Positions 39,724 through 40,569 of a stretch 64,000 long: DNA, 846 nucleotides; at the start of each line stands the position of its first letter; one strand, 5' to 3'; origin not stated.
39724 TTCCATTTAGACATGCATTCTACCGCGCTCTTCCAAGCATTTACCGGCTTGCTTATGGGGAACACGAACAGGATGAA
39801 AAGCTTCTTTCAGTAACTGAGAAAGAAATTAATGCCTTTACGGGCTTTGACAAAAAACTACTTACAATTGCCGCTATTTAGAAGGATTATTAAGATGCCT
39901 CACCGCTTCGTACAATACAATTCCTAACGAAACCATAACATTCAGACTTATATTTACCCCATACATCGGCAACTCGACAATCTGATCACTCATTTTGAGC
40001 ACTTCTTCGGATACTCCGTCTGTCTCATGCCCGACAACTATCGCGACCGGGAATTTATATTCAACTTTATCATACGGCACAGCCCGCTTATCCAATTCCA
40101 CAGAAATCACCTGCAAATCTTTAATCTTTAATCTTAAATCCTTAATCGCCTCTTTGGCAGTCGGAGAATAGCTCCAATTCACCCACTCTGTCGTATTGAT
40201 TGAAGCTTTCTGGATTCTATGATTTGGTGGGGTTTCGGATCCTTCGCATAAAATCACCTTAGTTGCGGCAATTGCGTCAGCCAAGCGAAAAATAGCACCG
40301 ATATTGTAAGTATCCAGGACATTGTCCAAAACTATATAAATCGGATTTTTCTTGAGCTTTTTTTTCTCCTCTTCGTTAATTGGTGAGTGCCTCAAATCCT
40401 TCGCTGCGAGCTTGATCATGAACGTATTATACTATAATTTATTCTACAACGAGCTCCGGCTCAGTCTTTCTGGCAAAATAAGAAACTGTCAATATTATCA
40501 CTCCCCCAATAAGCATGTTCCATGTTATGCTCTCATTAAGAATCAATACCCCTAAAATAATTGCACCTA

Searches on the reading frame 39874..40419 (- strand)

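Call 8: search_protein_families(library=pfam, proteins=[window:39874-40419:-])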
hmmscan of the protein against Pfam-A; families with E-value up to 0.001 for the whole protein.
window:39874-40419:- (181 aa): 1 family
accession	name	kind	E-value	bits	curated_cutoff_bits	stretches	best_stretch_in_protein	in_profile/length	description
PF00588.24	SpoU_methylase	-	9.9e-33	113.7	29.7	1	27-170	2-142/142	SpoU rRNA Methylase family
